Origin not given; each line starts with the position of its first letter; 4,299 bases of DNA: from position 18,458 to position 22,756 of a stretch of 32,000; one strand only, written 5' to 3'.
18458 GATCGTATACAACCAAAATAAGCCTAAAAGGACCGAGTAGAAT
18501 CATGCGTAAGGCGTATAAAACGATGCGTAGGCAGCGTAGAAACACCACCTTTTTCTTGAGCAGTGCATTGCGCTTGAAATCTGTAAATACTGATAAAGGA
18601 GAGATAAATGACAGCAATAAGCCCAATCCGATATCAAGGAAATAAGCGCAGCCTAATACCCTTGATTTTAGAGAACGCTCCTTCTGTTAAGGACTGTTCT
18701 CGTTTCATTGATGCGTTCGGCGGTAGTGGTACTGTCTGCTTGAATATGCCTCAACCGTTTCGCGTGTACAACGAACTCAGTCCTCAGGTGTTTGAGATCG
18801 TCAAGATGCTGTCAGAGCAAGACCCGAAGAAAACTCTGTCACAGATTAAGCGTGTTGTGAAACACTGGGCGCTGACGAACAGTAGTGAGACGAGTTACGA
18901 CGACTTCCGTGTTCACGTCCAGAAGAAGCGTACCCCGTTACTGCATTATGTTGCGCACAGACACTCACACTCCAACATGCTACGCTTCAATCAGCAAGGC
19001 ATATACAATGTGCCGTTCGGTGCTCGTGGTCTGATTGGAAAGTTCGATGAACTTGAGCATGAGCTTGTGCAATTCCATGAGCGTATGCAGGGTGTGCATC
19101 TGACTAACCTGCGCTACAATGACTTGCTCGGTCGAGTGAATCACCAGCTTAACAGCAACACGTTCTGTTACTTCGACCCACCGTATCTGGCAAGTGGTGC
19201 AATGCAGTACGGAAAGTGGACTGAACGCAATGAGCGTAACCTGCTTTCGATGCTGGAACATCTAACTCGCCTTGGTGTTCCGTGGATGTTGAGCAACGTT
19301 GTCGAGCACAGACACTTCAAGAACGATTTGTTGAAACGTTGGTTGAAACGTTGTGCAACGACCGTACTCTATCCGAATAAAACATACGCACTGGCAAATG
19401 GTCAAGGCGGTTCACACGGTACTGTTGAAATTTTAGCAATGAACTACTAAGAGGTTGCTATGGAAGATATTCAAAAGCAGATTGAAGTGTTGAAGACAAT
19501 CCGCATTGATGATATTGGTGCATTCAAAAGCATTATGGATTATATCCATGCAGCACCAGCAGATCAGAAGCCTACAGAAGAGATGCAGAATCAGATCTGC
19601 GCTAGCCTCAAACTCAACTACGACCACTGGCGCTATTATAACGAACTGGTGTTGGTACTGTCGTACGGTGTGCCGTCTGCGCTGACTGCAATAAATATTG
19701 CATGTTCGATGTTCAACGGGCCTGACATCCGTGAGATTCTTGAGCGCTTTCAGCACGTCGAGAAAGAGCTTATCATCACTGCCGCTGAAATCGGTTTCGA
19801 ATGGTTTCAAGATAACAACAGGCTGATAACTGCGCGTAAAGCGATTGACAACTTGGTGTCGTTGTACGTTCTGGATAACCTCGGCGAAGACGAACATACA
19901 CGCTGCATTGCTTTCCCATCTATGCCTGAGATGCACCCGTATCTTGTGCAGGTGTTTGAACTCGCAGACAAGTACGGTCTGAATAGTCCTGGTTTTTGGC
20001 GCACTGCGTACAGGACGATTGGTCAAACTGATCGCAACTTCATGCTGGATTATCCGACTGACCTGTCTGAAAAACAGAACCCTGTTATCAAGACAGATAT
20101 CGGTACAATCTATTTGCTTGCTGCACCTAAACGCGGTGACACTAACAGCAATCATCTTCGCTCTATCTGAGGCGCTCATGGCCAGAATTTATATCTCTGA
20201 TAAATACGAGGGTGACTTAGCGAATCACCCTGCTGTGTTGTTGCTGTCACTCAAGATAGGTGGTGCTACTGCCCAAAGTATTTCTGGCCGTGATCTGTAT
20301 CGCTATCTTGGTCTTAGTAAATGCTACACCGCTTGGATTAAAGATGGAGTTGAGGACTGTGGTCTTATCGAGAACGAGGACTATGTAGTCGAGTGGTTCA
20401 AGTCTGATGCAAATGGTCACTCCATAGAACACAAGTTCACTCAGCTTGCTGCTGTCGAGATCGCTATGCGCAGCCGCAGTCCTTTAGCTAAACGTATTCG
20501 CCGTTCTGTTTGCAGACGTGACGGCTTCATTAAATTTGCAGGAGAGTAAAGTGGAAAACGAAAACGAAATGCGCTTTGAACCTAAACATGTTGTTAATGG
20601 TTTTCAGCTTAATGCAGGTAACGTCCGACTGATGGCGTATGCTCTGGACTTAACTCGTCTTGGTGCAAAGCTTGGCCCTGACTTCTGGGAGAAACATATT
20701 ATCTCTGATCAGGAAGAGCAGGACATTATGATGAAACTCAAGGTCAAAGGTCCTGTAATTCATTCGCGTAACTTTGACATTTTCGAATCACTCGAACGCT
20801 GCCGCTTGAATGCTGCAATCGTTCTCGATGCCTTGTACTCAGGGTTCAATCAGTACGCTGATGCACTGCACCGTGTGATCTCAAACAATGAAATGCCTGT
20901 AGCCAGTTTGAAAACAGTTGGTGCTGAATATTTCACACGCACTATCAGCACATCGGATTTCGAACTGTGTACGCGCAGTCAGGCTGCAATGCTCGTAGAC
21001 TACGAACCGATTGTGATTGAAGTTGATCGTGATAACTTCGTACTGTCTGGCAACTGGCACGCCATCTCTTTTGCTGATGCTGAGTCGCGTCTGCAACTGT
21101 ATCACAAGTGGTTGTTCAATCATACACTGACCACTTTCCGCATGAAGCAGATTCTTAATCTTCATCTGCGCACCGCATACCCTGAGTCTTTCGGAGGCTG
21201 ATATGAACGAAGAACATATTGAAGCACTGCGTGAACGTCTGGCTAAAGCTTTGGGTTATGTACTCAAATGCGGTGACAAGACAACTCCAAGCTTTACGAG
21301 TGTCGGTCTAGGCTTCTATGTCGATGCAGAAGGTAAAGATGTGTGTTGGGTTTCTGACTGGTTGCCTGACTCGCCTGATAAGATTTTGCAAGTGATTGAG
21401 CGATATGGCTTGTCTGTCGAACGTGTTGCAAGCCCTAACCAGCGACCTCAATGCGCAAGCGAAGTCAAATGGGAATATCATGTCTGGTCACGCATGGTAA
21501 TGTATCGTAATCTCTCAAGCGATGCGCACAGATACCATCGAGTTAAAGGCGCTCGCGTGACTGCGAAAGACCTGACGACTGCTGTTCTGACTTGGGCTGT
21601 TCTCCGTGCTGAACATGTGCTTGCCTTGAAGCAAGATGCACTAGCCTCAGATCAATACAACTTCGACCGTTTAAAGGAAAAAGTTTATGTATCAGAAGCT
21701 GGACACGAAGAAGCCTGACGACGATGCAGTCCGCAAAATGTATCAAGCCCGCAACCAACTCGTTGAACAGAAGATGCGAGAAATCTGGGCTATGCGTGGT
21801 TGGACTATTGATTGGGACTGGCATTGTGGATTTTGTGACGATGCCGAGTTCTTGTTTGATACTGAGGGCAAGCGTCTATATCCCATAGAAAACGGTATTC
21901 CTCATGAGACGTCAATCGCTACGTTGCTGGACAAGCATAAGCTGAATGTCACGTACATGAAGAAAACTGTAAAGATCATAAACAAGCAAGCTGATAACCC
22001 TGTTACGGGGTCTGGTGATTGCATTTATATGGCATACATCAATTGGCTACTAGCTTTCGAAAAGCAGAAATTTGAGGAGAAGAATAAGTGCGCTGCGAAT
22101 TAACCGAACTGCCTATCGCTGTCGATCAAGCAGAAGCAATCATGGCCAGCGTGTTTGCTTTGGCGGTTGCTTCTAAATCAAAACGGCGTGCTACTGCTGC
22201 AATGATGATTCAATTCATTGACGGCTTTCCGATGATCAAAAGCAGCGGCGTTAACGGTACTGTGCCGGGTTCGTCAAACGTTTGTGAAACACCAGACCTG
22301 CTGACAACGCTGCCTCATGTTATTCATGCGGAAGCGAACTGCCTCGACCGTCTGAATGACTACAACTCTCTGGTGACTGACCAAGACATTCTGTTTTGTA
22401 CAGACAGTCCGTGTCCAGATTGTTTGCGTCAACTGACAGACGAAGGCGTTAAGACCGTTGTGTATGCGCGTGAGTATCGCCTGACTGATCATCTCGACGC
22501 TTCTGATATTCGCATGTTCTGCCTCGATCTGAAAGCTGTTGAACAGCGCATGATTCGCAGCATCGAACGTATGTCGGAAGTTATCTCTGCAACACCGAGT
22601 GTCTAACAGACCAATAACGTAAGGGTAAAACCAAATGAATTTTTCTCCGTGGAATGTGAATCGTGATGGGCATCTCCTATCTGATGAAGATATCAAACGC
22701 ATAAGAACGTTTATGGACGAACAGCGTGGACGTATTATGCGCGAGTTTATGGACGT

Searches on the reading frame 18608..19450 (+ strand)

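Call 68: search_protein_families(library=pfam, proteins=[window:18608-19450:+], max_evalue=0.001)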
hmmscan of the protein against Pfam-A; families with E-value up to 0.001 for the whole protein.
window:18608-19450:+ (280 aa): 1 family
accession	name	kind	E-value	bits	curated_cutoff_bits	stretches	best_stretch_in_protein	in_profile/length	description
PF02086.21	MethyltransfD12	-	1.6e-25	90.7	22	1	9-261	1-252/253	D12 class N6 adenine-specific DNA methyltransferase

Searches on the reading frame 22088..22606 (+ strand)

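Call 68: search_protein_families(library=pfam, proteins=[window:22088-22606:+], max_evalue=0.001)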
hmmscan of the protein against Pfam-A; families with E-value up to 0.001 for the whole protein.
window:22088-22606:+ (172 aa): 2 families
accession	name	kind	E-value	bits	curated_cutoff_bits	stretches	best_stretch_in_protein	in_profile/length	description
PF00383.29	dCMP_cyt_deam_1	-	4.6e-08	33.3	25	1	16-127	5-101/102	Cytidine and deoxycytidylate deaminase zinc-binding region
PF14437.12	MafB19-deam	-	0.00016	22.1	27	1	79-131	51-104/142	MafB19-like deaminase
